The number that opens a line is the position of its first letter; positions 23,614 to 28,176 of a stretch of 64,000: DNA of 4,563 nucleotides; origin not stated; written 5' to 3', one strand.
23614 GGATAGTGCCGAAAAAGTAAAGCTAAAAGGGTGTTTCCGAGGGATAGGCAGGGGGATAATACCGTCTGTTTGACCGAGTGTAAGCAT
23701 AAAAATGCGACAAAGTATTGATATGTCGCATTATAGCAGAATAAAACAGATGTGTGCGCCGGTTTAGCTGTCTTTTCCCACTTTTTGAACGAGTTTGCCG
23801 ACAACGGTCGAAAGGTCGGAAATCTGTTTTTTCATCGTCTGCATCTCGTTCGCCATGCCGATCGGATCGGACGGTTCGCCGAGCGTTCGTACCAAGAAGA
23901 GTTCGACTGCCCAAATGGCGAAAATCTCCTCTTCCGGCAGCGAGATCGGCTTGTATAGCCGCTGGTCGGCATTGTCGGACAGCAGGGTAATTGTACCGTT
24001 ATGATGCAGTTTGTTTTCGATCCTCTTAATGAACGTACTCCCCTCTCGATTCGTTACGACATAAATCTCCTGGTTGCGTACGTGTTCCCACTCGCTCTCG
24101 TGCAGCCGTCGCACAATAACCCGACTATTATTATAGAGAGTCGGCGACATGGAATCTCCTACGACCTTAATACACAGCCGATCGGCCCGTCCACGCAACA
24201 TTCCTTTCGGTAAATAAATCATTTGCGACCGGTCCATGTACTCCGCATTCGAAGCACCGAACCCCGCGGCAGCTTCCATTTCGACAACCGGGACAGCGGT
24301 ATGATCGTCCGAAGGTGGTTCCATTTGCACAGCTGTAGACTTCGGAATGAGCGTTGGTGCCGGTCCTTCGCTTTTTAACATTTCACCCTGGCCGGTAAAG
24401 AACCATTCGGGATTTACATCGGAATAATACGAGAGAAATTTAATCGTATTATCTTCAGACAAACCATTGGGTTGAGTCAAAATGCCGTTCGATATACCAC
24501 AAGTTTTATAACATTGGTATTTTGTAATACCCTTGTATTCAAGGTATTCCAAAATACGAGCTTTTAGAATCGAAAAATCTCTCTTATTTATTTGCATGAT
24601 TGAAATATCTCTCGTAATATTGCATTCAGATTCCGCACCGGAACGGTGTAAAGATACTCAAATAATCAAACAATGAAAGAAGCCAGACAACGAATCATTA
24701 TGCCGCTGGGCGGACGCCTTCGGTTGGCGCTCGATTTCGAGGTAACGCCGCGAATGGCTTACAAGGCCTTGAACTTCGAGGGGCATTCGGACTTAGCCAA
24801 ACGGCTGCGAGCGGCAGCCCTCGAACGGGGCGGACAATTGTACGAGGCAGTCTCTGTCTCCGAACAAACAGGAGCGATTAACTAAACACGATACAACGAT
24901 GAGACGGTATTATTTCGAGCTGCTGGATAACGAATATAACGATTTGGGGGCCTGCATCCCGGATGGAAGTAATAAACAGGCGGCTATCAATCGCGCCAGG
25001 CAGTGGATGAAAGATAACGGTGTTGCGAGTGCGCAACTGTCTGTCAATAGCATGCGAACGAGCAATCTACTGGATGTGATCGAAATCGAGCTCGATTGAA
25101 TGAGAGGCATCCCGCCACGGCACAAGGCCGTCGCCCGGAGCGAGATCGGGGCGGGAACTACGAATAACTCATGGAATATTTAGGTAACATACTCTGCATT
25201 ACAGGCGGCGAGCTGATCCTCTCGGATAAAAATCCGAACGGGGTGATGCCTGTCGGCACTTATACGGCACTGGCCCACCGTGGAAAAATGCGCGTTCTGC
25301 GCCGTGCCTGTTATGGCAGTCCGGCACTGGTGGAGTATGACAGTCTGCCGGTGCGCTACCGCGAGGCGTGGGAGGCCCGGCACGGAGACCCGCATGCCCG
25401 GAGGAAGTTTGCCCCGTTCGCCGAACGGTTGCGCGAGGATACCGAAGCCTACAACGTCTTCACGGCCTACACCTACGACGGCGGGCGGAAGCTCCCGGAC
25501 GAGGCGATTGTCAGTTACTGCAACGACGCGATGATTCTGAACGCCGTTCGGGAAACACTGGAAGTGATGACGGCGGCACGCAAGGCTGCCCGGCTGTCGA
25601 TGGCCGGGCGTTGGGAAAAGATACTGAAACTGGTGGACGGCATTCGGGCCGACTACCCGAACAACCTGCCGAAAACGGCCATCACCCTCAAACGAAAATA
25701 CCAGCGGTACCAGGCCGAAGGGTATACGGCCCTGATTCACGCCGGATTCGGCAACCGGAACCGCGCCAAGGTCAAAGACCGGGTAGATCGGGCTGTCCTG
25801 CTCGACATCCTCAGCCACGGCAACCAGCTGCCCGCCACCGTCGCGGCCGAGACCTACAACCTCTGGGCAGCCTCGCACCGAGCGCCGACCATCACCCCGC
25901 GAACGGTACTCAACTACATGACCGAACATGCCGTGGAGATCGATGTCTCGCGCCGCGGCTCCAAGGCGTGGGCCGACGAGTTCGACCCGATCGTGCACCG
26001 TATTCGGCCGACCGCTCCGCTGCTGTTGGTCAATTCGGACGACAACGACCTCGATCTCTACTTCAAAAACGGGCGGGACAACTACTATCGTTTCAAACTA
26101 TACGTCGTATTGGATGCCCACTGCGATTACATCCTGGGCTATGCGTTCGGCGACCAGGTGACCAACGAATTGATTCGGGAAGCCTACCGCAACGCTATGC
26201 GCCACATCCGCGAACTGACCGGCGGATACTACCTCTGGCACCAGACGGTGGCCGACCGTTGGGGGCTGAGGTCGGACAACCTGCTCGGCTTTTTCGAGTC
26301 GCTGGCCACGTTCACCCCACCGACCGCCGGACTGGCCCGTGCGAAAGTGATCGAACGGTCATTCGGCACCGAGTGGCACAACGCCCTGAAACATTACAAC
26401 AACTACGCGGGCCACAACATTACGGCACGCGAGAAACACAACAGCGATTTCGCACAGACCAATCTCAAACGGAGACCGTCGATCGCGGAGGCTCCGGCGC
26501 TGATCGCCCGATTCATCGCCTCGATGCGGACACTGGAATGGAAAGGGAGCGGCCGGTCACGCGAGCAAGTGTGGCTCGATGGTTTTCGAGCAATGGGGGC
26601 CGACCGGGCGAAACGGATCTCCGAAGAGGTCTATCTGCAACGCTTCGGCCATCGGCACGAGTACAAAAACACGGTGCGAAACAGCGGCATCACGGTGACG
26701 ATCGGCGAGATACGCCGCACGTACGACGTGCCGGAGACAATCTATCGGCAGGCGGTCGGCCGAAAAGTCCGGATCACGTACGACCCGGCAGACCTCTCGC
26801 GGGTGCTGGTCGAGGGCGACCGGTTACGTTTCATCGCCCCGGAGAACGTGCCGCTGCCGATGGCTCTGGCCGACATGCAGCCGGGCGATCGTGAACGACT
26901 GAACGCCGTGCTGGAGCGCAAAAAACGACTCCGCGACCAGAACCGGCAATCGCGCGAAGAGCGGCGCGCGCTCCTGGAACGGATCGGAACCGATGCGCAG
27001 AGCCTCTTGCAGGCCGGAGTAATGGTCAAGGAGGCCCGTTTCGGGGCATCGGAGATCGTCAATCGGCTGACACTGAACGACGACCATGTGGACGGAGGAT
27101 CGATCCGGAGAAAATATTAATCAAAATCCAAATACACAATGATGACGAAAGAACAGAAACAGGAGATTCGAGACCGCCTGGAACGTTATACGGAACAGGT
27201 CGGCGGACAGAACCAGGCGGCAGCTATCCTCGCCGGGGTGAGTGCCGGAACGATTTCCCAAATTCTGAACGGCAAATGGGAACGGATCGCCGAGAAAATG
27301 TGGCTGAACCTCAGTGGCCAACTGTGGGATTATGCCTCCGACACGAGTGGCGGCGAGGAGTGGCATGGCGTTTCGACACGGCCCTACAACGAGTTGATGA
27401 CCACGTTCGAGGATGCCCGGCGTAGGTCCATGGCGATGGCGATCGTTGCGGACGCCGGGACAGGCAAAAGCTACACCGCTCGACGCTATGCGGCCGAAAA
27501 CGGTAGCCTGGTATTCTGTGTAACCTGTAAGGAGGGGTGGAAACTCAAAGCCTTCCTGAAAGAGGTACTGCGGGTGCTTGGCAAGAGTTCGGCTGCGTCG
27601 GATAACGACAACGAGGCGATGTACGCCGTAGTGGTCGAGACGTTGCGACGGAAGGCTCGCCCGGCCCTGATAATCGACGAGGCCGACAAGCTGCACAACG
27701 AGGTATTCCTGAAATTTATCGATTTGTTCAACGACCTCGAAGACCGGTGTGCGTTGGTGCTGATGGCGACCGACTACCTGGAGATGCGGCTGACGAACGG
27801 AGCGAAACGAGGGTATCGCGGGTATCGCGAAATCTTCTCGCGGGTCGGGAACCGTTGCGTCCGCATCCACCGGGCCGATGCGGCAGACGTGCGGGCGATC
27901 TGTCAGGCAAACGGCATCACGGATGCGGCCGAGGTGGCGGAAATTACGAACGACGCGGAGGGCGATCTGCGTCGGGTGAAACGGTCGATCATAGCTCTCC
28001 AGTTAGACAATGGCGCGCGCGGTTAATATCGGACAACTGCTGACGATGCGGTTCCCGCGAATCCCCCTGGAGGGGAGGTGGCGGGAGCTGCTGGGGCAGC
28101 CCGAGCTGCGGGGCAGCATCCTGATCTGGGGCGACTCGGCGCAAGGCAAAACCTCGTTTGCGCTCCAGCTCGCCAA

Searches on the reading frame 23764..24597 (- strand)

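Call 14: search_protein_families(library=phrogs, proteins=[window:23764-24597:-], max_evalue=0.001)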
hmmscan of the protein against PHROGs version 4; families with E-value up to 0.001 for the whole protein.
window:23764-24597:- (277 aa): 2 families
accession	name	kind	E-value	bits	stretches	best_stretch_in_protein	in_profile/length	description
phrog_4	-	transcription regulation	1.4e-24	87.9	1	9-228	135-329/400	transcriptional repressor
phrog_6201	-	transcription regulation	1.7e-09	38.6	1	141-225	29-102/121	CI-like repressor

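Call 15: search_protein_families(library=pfam, proteins=[window:23764-24597:-], max_evalue=0.001)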
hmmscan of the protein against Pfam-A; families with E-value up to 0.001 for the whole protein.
window:23764-24597:- (277 aa): 1 family
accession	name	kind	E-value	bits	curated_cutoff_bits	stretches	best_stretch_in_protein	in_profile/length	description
PF00717.28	Peptidase_S24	-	1.5e-15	57.3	23.3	1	103-229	1-112/116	Peptidase S24-like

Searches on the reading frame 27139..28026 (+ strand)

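Call 14: search_protein_families(library=phrogs, proteins=[window:27139-28026:+], max_evalue=0.001)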
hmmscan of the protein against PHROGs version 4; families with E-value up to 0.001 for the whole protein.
window:27139-28026:+ (295 aa): 3 families
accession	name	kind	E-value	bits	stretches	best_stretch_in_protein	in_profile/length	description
phrog_296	-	integration and excision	1.5e-55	190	1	1-287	219-498/626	DNA transposition protein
phrog_168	-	DNA, RNA and nucleotide metabolism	8.3e-08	33.3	1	97-282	42-205/314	clamp loader of DNA polymerase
phrog_2872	-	DNA, RNA and nucleotide metabolism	0.00048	20.7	1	98-192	3-93/219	Sak4-like ssDNA annealing protein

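Call 15: search_protein_families(library=pfam, proteins=[window:27139-28026:+], max_evalue=0.001)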
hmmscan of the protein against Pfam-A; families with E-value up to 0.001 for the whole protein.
window:27139-28026:+ (295 aa): 4 families
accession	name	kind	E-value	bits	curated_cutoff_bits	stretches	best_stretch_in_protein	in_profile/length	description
PF13401.12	AAA_22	-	8.7e-19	68.6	27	1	97-218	5-130/130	AAA domain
PF05621.17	TniB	-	5e-05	23.3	22.4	1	94-187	32-133/189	Bacterial TniB protein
PF09077.16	Phage-MuB_C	-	0.00011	22.5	25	1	234-283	1-51/78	Mu B transposition protein, C terminal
PF00004.35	AAA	-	0.00042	21.2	21.2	0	103-213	4-110/131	ATPase family associated with various cellular activities (AAA)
